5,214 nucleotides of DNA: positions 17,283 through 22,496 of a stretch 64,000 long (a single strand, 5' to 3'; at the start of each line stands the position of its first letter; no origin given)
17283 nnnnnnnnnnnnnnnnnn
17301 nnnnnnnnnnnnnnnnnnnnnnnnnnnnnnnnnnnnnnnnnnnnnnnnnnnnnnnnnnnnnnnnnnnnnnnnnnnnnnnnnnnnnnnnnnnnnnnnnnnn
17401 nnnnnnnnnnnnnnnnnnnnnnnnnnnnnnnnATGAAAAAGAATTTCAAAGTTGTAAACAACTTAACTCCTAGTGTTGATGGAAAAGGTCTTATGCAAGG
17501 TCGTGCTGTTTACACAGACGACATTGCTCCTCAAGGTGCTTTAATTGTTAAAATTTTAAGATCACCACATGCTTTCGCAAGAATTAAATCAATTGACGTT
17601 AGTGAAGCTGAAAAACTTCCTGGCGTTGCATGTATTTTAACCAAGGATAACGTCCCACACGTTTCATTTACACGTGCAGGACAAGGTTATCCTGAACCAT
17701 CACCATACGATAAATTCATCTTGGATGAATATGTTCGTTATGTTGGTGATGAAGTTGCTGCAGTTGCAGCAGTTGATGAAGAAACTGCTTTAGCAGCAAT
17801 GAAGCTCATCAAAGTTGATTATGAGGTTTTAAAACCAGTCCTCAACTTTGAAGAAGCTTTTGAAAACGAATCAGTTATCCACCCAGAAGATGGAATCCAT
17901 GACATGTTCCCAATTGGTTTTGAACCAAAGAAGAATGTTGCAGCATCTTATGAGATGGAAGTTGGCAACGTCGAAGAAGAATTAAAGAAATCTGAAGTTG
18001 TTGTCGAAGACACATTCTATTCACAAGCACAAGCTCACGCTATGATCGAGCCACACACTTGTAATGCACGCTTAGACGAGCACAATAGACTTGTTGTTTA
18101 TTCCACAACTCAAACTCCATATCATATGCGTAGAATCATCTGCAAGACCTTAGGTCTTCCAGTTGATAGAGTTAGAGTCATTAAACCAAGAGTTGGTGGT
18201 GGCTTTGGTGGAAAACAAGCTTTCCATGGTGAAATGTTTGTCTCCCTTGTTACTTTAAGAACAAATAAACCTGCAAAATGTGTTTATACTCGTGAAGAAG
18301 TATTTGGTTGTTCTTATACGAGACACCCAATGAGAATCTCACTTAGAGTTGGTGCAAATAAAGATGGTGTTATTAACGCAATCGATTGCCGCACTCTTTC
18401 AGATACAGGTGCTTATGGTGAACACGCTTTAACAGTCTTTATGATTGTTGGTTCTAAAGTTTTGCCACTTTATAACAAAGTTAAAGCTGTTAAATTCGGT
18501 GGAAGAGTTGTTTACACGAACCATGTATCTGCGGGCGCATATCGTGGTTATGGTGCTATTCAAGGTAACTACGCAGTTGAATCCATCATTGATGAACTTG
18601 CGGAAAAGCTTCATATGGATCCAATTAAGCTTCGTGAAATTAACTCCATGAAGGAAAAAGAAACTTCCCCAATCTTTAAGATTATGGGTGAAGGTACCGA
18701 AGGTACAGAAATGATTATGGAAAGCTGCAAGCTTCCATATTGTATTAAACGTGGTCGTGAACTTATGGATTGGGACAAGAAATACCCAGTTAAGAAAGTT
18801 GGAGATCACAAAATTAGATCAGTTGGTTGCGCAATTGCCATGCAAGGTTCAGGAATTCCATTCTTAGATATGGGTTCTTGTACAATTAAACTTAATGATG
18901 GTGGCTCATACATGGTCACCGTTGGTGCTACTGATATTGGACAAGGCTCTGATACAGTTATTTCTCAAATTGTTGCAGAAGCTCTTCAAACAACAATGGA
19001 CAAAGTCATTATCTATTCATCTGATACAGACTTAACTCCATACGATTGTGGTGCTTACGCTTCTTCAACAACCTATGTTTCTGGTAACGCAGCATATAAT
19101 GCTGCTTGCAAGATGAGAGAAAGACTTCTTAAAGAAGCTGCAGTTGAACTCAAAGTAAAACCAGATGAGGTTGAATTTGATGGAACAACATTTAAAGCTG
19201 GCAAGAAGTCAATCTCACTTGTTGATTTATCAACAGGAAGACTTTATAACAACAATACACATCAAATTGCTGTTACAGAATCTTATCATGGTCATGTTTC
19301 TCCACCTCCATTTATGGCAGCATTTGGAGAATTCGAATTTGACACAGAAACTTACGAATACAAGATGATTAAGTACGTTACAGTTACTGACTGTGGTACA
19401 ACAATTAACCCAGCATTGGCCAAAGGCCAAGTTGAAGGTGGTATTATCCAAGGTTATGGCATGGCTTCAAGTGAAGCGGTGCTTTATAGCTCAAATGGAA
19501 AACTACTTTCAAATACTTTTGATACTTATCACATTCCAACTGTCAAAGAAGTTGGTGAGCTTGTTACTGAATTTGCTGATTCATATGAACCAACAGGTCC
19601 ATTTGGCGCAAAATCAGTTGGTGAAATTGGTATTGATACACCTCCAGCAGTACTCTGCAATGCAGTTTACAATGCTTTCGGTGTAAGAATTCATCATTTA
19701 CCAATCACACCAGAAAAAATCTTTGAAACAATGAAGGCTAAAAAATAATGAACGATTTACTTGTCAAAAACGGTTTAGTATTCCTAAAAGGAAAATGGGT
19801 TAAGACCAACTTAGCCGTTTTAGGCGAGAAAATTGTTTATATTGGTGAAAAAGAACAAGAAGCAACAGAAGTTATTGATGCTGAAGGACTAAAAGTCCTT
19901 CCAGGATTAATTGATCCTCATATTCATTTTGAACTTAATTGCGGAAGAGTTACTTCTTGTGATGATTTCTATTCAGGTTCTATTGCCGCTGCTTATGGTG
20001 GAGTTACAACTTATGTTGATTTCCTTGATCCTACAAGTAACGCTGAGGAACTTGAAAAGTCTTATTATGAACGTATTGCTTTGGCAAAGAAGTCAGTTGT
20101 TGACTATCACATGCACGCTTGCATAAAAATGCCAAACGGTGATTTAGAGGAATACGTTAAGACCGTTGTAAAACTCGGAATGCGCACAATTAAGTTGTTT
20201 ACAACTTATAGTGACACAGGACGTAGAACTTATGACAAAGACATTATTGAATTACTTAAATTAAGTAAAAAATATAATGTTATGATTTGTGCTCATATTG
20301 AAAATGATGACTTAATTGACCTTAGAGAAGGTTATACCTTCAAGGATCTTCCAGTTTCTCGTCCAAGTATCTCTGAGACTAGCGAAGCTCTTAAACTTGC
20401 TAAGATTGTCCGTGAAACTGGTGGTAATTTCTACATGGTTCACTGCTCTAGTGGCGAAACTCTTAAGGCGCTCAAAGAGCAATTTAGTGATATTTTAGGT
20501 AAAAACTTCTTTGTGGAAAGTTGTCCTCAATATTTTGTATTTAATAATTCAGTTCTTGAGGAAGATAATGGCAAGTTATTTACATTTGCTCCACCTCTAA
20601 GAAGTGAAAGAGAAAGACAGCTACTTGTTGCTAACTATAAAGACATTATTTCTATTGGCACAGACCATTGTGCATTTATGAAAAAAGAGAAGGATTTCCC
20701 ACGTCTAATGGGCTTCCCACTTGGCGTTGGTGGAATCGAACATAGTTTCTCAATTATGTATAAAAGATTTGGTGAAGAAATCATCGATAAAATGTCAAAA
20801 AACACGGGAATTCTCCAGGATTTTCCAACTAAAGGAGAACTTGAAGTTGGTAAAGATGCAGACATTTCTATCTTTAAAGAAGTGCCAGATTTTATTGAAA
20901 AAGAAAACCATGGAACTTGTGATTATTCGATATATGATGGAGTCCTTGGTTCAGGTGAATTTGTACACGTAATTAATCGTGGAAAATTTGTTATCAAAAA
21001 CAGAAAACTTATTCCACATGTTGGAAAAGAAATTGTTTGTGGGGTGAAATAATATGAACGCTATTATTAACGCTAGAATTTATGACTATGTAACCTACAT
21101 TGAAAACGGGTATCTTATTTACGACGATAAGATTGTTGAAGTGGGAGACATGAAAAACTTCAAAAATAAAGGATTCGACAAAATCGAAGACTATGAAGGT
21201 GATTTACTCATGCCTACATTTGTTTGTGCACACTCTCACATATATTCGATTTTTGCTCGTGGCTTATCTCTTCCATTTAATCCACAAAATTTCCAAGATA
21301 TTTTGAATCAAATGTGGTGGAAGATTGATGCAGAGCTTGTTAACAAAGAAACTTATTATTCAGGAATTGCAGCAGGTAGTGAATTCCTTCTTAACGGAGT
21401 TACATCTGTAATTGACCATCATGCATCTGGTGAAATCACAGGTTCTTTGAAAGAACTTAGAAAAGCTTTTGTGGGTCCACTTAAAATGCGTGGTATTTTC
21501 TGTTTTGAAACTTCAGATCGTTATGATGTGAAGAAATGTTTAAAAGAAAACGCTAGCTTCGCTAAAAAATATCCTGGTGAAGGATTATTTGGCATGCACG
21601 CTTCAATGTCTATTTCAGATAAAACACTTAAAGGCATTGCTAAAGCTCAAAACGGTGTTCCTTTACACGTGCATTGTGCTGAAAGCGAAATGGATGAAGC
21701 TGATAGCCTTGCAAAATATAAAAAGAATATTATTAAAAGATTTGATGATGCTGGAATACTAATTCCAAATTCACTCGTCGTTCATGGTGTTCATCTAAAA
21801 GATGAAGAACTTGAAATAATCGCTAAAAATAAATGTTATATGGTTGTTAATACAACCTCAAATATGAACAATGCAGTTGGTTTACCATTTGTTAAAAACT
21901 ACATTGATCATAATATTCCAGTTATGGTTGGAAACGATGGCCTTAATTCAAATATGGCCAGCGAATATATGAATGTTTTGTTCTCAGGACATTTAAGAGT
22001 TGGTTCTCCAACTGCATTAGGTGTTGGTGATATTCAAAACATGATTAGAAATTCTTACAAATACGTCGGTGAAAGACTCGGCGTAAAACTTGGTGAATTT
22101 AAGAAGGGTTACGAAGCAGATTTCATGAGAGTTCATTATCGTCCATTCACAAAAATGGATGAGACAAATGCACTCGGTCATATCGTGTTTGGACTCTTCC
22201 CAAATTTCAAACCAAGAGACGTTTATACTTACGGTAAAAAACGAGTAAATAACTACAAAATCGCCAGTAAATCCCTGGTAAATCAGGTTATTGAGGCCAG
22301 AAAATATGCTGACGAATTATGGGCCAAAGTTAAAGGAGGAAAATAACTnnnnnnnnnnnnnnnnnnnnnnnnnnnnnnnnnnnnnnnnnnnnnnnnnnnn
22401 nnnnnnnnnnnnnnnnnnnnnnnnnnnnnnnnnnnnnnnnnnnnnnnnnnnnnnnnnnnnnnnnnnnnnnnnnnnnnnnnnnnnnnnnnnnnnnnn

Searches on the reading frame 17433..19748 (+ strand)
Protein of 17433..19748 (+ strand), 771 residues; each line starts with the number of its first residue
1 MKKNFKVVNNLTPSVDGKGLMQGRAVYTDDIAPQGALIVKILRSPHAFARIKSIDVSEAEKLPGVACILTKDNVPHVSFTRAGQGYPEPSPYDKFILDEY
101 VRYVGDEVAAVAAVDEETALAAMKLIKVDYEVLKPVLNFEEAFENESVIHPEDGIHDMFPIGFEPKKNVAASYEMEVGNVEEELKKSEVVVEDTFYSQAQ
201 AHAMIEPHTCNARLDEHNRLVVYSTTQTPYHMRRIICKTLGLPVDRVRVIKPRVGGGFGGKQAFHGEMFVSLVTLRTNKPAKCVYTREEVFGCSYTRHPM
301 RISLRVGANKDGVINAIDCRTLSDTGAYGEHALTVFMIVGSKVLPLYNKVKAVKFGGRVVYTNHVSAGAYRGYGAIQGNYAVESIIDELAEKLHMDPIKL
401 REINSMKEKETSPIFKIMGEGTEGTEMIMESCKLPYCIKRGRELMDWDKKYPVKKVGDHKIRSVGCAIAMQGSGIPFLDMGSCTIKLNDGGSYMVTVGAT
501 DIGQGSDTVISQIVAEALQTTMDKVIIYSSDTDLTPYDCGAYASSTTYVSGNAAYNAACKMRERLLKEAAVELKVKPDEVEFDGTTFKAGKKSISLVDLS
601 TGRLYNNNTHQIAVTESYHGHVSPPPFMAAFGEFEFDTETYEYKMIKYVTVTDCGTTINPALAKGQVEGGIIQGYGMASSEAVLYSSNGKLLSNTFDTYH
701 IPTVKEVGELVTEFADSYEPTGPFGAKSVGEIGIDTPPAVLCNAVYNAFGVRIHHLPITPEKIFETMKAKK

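Call 47: search_protein_families(library=pfam, proteins=[window:17433-19748:+], max_evalue=0.00001)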
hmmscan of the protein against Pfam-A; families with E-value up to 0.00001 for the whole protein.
window:17433-19748:+ (771 aa): 3 families
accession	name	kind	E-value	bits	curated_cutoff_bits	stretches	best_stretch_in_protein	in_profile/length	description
PF02738.23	MoCoBD_1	-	3.1e-79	266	27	1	166-404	6-243/244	Molybdopterin cofactor-binding domain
PF20256.3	MoCoBD_2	-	1.3e-73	248.4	27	1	441-707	2-282/283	Molybdopterin cofactor-binding domain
PF01315.27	Ald_Xan_dh_C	-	1.9e-29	102.6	31.3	1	22-134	1-110/110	Aldehyde oxidase and xanthine dehydrogenase, a/b hammerhead domain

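Call 85: search_protein_families(library=ncbifam, proteins=[window:17433-19748:+], max_evalue=1e-10)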
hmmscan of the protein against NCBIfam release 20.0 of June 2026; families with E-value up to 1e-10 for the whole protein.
window:17433-19748:+ (771 aa): 13 families
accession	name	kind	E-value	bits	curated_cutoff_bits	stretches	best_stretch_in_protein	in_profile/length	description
NF043082.1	XdhA_XDHase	equivalog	2.4e-187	624.5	780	1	15-770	8-755/758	xanthine dehydrogenase subunit XdhA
NF007426.0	PRK09970.1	equivalog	1.6e-172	575.4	916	1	12-769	10-757/761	xanthine dehydrogenase molybdenum-binding subunit XdhA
TIGR03313.1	Se_sel_red_Mo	hypoth_equivalog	1.5e-171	572.3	1101.9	2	159-767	343-949/951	molybdopterin-dependent oxidoreductase Mo/Fe-S-binding subunit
TIGR03194.1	4hydrxCoA_A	equivalog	1.2e-153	513.3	994.55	1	12-766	1-745/746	4-hydroxybenzoyl-CoA reductase subunit alpha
NF041018.1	glyceraldDH_alpha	equivalog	1.7e-128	430.1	790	1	17-764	12-741/741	glyceraldehyde dehydrogenase subunit alpha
NF040766.1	CODH_aero_grp5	exception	2.2e-115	386.6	950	2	16-600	13-588/785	aerobic carbon-monoxide dehydrogenase large subunit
TIGR03196.1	pucD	equivalog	1.3e-107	361.1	783.65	1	15-763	10-754/763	xanthine dehydrogenase subunit D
NF045668.1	pterin_aldehy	equivalog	1.6e-102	344.2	1100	1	26-768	193-905/905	molybdopterin-dependent aldehyde oxidoreductase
TIGR03311.1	Se_dep_XDH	equivalog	2.1e-94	317.2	830.45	1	12-588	166-701/848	selenium-dependent xanthine dehydrogenase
TIGR02416.1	CO_dehy_Mo_lg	equivalog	1.8e-92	310.8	991.15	1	20-764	5-768/770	aerobic carbon-monoxide dehydrogenase large subunit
TIGR02965.1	xanthine_xdhB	equivalog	1.7e-91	307.5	849.5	1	22-749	15-725/758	xanthine dehydrogenase molybdopterin binding subunit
NF041671.1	peri_hyde_PaoC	equivalog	1.7e-87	294.5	1180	1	5-769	15-733/735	aldehyde oxidoreductase molybdenum-binding subunit PaoC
TIGR02969.1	mam_aldehyde_ox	subfamily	1.1e-62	211.9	1912.3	1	22-736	590-1267/1330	aldehyde oxidase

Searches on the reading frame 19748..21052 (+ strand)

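Call 47: search_protein_families(library=pfam, proteins=[window:19748-21052:+], max_evalue=0.00001)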
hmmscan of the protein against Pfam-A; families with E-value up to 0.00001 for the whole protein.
window:19748-21052:+ (434 aa): 2 families
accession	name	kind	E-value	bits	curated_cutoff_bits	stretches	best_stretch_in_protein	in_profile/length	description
PF01979.26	Amidohydro_1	-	4.8e-18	66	25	1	50-415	2-345/345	Amidohydrolase family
PF07969.17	Amidohydro_3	-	2.7e-10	40.8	29.7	1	41-92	1-54/472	Amidohydrolase family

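Call 85: search_protein_families(library=ncbifam, proteins=[window:19748-21052:+], max_evalue=1e-10)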
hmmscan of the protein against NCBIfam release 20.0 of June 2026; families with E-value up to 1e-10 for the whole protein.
window:19748-21052:+ (434 aa): 26 families (the best 25 are shown)
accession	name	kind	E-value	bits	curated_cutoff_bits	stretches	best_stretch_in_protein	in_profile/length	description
TIGR02033.1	D-hydantoinase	equivalog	1.3e-69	235.3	393.25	1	4-426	1-447/454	dihydropyrimidinase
NF009941.0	PRK13404.1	subfamily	1.7e-53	182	647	1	3-426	5-454/478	dihydropyrimidinase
TIGR03178.1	allantoinase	equivalog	4.6e-46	157.5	357.85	1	3-422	1-431/441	allantoinase AllB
NF004839.0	PRK06189.1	equivalog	4.9e-46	157.3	631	1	2-424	3-439/451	allantoinase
TIGR00857.1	pyrC_multi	subfamily_domain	2.9e-42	145.1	279.05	1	16-418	2-411/412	dihydroorotase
NF058539.1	ergo_uti2_ErtD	equivalog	4.7e-42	144.4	650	1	6-423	5-437/449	hydantoin-5-propionate amidohydrolase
NF002668.0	PRK02382.1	equivalog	5.4e-40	137.4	452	1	1-420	3-415/436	dihydroorotase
NF006559.0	PRK09060.1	equivalog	7.2e-37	126.7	482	1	3-423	6-429/444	dihydroorotase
NF005751.0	PRK07575.1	equivalog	4.3e-36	124.3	529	1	2-423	3-427/440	dihydroorotase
NF003271.0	PRK04250.1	equivalog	1.3e-34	119.5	405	1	5-425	4-397/407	dihydroorotase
NF058538.1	ergo_util_ErtD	equivalog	3e-34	118.6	600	1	3-427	2-440/446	hydantoin-5-propionate amidohydrolase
NF006839.0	PRK09357.1-4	equivalog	6.8e-34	117.2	576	1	4-413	2-417/422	dihydroorotase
NF006837.0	PRK09357.1-2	equivalog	1.9e-32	112.4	575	1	4-377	3-381/428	dihydroorotase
NF006688.0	PRK09236.1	equivalog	2.3e-32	112.4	535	1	1-424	1-434/444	dihydroorotase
NF005960.0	PRK08044.1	equivalog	8.1e-28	97.3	688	1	3-387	4-402/453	allantoinase AllB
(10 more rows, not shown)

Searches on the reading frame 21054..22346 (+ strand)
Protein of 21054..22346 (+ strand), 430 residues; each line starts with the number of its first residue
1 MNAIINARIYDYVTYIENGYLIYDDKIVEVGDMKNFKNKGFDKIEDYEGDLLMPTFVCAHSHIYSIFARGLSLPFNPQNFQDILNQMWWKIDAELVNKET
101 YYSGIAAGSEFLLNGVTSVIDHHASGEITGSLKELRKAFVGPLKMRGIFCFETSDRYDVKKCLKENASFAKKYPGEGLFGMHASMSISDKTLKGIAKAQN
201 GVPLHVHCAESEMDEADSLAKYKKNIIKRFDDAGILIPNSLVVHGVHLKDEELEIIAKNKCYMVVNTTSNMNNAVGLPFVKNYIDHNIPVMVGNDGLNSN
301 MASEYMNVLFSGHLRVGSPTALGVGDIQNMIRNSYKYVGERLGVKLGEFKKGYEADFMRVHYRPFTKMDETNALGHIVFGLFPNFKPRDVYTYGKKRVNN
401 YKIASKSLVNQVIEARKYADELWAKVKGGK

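Call 47: search_protein_families(library=pfam, proteins=[window:21054-22346:+], max_evalue=0.00001)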
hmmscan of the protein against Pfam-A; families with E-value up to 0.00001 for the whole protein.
window:21054-22346:+ (430 aa): 1 family
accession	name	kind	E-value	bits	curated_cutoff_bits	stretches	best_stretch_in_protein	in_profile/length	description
PF01979.26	Amidohydro_1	-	4.2e-26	92.4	25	1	52-395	2-343/345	Amidohydrolase family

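Call 85: search_protein_families(library=ncbifam, proteins=[window:21054-22346:+], max_evalue=1e-10)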
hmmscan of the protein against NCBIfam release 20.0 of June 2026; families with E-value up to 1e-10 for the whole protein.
window:21054-22346:+ (430 aa): 18 families
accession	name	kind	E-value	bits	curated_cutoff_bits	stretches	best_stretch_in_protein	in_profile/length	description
NF005540.0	PRK07203.1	equivalog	4.2e-100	335.5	444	1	15-426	18-442/444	putative aminohydrolase SsnA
TIGR03314.1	Se_ssnA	subfamily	1.6e-91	307.4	455.5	1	15-425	17-440/441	putative selenium metabolism protein SsnA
NF004701.0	PRK06038.1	equivalog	1.1e-32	113.3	609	1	19-425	25-429/432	N-ethylammeline chlorohydrolase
NF006549.0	PRK09045.1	equivalog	2.4e-29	102.2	540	1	18-417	30-434/444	TRZ/ATZ family hydrolase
NF006055.0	PRK08203.1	equivalog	5e-28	97.8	532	1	196-424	223-452/455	8-oxoguanine deaminase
NF005557.0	PRK07228.1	equivalog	1.7e-27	96.2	522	1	19-379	23-395/445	5'-deoxyadenosine deaminase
NF006252.0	PRK08393.1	equivalog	2.8e-27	95.8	617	1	14-379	17-381/424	N-ethylammeline chlorohydrolase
NF012037.0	PRK15493.1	equivalog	5.2e-22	78.2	779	1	12-419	16-430/435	bifunctional S-methyl-5'-thioadenosine deaminase/S-adenosylhomocysteine deaminase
NF005211.0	PRK06687.1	equivalog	2.4e-20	72.7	703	1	11-402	15-413/419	TRZ/ATZ family protein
NF006681.0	PRK09229.1-2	equivalog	7.8e-18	64.4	362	1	181-380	206-408/451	formimidoylglutamate deiminase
NF004995.0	PRK06380.1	subfamily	1.3e-17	64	567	1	14-307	18-306/418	metal-dependent hydrolase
NF005552.0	PRK07213.1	equivalog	1.1e-16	60.8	294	1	27-362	23-351/382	chlorohydrolase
NF006269.1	PRK08418.1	equivalog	3.2e-16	59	320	0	227-374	248-388/408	aminofutalosine deaminase family hydrolase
TIGR02022.1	hutF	equivalog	4.4e-14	52.1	413.05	1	181-406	207-439/455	formimidoylglutamate deiminase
NF009059.0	PRK12393.1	equivalog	6.7e-14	51.4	543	0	186-406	217-439/460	amidohydrolase family protein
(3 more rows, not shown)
